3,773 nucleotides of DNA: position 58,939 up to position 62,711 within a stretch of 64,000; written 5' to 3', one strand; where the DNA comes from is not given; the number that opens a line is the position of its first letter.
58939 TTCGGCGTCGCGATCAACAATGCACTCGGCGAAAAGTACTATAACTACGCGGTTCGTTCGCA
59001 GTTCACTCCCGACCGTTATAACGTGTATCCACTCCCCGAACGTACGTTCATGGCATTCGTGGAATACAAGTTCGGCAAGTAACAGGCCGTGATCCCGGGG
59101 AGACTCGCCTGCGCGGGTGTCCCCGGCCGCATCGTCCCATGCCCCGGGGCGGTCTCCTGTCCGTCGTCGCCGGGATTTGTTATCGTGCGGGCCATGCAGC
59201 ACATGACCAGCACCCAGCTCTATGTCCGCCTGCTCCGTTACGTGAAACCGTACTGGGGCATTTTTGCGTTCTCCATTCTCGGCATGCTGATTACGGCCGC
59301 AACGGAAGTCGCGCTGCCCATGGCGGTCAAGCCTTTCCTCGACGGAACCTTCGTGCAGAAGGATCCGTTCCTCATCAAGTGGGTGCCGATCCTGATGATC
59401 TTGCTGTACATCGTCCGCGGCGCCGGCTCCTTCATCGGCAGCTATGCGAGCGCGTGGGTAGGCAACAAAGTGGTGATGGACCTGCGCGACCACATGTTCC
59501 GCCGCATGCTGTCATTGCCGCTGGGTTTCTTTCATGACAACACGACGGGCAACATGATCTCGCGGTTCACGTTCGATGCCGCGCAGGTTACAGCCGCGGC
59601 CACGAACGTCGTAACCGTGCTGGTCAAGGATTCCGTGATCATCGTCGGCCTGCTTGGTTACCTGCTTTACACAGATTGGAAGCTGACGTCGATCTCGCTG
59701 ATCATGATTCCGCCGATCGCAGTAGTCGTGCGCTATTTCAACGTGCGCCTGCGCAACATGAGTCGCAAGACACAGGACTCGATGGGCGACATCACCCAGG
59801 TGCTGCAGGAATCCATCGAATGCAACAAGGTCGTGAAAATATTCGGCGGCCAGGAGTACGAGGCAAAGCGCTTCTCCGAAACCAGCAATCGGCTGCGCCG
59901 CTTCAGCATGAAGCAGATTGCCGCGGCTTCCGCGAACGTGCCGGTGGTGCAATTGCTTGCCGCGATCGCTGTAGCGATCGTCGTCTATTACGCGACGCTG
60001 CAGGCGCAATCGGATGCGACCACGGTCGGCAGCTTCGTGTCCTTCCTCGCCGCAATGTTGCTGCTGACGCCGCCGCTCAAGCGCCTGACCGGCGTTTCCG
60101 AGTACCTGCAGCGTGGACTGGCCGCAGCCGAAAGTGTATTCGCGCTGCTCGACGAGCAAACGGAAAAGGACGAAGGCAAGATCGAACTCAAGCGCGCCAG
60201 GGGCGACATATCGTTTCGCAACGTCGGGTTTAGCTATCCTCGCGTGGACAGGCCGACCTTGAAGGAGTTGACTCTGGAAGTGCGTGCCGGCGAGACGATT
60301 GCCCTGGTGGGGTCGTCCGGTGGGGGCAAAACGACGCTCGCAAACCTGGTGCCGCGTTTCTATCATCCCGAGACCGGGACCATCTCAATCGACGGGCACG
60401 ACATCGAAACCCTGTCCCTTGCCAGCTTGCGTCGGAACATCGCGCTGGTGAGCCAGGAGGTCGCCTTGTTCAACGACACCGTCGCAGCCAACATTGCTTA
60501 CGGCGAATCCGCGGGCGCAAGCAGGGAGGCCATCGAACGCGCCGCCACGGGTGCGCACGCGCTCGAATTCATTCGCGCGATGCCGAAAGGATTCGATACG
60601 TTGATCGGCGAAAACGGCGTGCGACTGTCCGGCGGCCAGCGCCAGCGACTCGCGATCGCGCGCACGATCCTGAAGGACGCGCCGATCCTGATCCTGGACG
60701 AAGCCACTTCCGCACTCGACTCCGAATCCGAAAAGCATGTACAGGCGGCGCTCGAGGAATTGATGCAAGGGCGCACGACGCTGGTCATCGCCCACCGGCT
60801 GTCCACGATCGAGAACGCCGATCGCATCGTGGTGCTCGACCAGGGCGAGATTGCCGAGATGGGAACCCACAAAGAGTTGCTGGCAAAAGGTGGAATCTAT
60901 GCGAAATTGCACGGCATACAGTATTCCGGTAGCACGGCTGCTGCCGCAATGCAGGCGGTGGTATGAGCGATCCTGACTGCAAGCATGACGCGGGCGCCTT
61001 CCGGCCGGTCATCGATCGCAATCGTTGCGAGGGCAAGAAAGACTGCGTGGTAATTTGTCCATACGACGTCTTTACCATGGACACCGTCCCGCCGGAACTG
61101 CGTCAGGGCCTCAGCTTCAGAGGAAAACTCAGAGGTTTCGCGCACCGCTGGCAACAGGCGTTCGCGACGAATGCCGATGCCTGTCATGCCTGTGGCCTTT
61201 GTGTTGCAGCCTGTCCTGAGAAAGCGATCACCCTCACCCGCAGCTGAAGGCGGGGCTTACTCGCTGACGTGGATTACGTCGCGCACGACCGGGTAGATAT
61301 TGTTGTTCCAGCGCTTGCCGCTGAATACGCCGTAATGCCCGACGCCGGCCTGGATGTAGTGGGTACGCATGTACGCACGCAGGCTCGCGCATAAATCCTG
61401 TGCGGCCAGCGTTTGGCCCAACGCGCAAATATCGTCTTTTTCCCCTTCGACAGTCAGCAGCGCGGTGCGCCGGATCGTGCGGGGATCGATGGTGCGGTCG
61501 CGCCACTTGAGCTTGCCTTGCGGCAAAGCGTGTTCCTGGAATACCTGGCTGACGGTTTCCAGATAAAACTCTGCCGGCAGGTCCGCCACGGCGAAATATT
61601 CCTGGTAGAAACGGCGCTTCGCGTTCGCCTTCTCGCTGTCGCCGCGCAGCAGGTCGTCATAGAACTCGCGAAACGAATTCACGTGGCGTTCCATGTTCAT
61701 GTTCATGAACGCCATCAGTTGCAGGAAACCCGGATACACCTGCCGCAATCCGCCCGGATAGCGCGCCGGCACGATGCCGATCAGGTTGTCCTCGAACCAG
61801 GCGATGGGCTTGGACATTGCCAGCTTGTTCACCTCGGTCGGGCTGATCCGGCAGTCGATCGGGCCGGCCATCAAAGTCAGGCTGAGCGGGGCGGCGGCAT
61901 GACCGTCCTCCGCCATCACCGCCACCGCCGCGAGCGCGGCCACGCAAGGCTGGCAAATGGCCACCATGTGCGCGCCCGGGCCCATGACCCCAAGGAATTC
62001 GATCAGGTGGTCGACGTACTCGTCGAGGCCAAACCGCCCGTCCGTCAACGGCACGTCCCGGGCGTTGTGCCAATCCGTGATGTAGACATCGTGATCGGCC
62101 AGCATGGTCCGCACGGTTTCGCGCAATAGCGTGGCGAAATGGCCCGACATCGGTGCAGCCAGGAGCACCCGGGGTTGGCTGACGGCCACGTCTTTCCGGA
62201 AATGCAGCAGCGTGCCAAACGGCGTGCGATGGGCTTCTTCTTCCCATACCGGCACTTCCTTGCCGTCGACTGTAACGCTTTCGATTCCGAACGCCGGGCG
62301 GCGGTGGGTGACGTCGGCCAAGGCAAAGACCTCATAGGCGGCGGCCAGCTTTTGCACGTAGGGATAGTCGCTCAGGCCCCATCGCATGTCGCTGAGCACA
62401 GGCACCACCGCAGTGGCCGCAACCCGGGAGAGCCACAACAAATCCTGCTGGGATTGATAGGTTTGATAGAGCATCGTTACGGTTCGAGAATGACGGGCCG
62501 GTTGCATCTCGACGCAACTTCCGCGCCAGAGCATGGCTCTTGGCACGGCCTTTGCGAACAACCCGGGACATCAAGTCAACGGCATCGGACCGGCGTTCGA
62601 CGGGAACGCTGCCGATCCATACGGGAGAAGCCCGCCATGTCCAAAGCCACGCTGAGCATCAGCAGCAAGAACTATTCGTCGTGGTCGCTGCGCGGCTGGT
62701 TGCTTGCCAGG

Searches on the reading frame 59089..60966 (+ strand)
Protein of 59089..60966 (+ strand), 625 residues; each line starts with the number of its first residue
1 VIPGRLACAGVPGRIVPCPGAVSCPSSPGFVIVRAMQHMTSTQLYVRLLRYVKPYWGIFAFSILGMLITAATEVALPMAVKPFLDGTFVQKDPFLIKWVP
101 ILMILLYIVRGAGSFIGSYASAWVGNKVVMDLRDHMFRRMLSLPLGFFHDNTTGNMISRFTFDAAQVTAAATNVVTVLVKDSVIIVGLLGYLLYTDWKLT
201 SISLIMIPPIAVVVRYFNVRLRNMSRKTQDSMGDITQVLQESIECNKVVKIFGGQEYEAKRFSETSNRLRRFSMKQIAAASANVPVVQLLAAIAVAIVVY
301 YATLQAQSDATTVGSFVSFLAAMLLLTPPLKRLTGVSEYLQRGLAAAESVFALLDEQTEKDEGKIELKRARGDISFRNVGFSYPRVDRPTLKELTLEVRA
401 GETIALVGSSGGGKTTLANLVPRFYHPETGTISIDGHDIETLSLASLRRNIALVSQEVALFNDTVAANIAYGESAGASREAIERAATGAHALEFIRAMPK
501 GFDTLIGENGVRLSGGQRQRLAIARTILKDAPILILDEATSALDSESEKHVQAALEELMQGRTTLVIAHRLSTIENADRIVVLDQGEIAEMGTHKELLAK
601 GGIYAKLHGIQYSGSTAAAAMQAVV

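Call 42: search_protein_families(library=pfam, proteins=[window:59089-60966:+], max_evalue=0.000001)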
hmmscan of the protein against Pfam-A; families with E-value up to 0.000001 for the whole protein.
window:59089-60966:+ (625 aa): 3 families
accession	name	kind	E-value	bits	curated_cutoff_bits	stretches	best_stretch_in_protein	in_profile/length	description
PF00664.28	ABC_membrane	-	7.2e-55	187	28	1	60-328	2-272/274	ABC transporter transmembrane region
PF00005.33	ABC_tran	-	5.1e-32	111.8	25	1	391-541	1-137/137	ABC transporter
PF02463.25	SMC_N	-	2.4e-08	34.1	40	1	431-583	110-211/220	RecF/RecN/SMC N terminal domain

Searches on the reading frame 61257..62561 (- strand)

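Call 42: search_protein_families(library=pfam, proteins=[window:61257-62561:-], max_evalue=0.000001)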
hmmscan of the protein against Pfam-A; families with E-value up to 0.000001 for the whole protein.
window:61257-62561:- (434 aa): 1 family
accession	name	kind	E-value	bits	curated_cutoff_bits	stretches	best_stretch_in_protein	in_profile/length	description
PF06850.17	PHB_depo_C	-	6.6e-89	297.2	27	1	232-432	1-201/203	PHB de-polymerase C-terminus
